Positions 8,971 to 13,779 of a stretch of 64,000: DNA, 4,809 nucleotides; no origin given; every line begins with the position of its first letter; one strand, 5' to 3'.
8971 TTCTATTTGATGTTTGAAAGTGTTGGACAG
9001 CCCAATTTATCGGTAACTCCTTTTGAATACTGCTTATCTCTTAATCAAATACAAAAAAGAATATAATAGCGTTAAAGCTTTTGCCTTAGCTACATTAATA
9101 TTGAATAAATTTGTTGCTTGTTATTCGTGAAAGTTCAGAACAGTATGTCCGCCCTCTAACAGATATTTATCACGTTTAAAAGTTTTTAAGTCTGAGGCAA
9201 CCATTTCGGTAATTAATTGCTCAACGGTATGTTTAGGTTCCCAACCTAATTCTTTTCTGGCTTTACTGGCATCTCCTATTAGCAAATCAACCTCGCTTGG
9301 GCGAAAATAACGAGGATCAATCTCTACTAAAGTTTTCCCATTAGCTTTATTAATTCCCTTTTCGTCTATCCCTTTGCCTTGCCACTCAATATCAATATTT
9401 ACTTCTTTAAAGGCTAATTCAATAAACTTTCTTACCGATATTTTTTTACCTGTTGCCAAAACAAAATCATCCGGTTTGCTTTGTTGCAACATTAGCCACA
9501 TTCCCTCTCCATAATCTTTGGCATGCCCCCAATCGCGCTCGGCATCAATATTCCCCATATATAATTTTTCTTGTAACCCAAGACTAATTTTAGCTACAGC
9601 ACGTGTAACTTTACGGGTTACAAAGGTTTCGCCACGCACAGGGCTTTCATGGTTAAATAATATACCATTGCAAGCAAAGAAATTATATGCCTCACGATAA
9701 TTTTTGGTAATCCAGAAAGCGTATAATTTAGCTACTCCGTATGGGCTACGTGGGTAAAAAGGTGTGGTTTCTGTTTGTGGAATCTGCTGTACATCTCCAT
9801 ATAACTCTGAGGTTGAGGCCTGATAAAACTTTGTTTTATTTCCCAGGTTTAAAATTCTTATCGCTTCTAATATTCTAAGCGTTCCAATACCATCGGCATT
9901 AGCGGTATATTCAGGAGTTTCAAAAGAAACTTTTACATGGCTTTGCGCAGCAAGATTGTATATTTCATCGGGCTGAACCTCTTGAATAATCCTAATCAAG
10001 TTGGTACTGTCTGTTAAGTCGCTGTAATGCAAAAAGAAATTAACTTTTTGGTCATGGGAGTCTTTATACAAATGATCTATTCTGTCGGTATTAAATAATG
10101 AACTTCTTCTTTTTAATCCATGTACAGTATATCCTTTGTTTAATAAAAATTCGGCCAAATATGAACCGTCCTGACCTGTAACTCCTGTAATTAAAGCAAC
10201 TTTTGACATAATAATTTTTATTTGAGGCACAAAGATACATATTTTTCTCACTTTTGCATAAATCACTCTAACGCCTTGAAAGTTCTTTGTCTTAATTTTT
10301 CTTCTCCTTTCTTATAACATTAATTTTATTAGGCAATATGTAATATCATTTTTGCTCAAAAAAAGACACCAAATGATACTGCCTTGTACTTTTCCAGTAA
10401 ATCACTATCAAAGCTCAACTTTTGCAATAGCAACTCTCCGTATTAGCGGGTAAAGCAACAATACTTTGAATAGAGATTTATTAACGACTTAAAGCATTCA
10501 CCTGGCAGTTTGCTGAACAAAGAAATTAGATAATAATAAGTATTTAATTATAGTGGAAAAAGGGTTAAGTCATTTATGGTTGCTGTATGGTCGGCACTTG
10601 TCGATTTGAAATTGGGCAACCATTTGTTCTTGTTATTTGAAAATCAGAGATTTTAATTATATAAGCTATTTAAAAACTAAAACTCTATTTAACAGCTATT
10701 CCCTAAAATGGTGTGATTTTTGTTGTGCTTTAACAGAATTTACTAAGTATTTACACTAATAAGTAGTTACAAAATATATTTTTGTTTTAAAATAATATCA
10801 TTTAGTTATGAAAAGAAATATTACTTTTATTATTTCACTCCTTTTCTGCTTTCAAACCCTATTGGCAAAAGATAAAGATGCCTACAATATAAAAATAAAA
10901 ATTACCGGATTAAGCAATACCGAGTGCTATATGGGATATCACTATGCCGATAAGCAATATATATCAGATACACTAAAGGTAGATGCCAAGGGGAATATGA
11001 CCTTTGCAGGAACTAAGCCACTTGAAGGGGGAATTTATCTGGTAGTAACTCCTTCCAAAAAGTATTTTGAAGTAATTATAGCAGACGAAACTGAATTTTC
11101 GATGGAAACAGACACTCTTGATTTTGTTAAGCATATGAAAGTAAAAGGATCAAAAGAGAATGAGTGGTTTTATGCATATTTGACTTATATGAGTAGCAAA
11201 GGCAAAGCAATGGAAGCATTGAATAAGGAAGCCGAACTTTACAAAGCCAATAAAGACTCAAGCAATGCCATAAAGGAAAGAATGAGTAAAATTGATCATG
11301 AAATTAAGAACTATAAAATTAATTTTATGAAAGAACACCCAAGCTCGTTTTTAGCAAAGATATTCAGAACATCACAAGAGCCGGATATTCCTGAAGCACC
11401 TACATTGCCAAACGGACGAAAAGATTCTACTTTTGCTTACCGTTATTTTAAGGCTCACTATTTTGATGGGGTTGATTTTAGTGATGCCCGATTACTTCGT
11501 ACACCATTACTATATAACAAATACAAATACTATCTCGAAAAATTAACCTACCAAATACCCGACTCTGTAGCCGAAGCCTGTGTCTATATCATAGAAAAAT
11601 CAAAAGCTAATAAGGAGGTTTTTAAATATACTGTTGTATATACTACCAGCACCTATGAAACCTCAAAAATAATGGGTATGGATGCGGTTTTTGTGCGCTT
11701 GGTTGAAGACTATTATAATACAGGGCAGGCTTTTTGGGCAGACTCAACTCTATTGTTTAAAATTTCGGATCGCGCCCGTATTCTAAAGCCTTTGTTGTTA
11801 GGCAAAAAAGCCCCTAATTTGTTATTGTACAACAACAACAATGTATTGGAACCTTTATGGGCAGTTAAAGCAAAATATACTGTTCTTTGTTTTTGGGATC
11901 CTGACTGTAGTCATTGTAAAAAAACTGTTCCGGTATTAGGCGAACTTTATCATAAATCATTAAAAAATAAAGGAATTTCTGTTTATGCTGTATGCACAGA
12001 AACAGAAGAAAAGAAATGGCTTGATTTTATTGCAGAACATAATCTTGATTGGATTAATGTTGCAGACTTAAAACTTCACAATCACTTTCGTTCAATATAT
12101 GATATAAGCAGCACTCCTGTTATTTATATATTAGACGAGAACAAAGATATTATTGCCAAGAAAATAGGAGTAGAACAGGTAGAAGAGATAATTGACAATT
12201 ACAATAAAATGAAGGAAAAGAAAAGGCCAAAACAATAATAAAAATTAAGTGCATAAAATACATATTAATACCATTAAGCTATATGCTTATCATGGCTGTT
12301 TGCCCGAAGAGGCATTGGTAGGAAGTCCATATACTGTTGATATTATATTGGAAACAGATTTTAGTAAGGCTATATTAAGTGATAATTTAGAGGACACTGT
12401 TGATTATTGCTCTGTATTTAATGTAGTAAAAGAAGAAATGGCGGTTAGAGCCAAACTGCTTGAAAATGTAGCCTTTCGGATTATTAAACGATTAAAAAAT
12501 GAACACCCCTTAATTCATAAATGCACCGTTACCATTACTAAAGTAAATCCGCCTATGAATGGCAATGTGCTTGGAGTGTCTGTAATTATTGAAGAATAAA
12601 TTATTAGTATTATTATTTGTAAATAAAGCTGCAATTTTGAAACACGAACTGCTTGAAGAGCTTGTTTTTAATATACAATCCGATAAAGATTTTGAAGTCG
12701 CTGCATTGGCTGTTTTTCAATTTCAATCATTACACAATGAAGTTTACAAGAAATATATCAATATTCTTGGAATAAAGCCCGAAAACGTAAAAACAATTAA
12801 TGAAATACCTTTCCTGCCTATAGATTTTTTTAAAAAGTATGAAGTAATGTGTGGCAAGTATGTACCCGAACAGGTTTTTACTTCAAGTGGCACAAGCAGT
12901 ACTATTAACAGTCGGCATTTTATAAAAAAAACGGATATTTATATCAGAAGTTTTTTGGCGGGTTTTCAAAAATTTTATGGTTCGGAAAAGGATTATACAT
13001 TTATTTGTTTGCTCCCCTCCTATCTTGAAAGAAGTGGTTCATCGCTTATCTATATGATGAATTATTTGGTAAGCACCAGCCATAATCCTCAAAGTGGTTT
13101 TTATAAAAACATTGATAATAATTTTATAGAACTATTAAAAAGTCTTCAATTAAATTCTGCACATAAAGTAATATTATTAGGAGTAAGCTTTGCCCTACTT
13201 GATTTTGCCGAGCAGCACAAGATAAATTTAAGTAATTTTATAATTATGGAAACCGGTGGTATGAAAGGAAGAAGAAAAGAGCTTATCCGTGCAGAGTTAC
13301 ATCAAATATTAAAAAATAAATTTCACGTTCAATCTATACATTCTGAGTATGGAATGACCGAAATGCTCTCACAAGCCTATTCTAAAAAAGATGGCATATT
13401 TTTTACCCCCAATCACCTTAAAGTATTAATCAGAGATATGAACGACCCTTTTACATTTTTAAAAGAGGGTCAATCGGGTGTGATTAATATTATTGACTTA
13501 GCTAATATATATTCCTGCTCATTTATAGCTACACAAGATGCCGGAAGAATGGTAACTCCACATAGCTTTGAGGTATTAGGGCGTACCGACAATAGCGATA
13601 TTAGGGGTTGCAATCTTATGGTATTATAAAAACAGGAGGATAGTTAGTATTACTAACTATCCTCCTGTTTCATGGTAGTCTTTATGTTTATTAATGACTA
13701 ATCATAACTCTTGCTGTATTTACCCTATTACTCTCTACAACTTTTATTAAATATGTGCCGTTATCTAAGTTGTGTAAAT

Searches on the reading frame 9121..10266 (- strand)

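Call 9: search_protein_families(library=pfam, proteins=[window:9121-10266:-], max_evalue=0.001)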
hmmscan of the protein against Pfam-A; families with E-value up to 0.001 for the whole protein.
window:9121-10266:- (381 aa): 4 families
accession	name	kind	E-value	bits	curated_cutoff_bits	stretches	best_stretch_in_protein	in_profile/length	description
PF16363.11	GDP_Man_Dehyd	-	1.5e-158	528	27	1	25-355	1-332/332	GDP-mannose 4,6 dehydratase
PF01370.27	Epimerase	-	2.4e-75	253.5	20.9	1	24-270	1-239/240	NAD dependent epimerase/dehydratase family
PF04321.23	RmlD_sub_bind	-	4.6e-07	29.6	27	1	25-182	4-131/287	RmlD substrate binding domain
PF02719.21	Polysacc_synt_2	-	8.6e-05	22.3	20.2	1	25-136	2-115/293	Polysaccharide biosynthesis protein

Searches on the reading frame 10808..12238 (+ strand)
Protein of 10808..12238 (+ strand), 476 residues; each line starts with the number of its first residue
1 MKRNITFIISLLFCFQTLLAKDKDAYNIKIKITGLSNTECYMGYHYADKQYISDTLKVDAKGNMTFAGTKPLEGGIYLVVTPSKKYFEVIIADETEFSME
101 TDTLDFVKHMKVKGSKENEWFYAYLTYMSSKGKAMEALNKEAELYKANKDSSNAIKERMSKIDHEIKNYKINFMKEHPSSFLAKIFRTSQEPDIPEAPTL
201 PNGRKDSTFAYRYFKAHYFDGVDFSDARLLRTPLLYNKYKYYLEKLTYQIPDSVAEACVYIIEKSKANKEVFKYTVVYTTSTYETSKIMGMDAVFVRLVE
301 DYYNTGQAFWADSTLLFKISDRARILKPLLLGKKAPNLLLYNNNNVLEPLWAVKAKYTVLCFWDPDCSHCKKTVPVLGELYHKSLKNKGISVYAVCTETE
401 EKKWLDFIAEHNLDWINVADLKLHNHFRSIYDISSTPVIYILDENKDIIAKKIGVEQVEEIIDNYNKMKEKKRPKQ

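Call 9: search_protein_families(library=pfam, proteins=[window:10808-12238:+], max_evalue=0.001)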
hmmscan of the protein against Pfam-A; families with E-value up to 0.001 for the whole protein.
window:10808-12238:+ (476 aa): 6 families
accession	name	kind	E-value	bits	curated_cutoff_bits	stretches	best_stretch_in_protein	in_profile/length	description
PF13905.12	Thioredoxin_8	-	1.8e-12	47.8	27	1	356-447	2-93/94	Thioredoxin-like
PF14289.11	DUF4369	-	2.8e-10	41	25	1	26-119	1-89/91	Domain of unknown function (DUF4369)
PF17127.10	DUF5106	-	6.1e-10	40.1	28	1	196-304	19-129/151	Domain of unknown function (DUF5106)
PF00578.27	AhpC-TSA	-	8.9e-10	39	26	1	332-448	2-121/124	AhpC/TSA family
PF08534.16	Redoxin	-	5.4e-09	36.4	26.6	1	332-459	3-139/148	Redoxin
PF13098.12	Thioredoxin_2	-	3.3e-07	31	27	1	355-460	5-99/104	Thioredoxin-like domain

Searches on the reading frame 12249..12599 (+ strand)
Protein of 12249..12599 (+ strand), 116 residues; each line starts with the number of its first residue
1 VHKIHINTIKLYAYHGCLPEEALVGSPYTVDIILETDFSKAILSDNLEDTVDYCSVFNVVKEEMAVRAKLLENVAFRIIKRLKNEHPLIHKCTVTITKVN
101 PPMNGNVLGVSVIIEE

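Call 9: search_protein_families(library=pfam, proteins=[window:12249-12599:+], max_evalue=0.001)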
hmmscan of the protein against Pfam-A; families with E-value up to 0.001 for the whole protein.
window:12249-12599:+ (116 aa): 1 family
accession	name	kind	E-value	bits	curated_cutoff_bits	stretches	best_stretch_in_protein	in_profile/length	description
PF02152.23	FolB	-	5e-30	104.7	31.8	1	4-115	1-113/113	Dihydroneopterin aldolase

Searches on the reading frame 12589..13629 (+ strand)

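Call 9: search_protein_families(library=pfam, proteins=[window:12589-13629:+], max_evalue=0.001)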
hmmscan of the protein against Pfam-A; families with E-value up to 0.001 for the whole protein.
window:12589-13629:+ (346 aa): 1 family
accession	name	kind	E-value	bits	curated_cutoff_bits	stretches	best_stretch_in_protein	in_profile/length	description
PF04443.18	LuxE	-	3.9e-08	33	24.9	1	32-344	35-385/391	Acyl-protein synthetase, LuxE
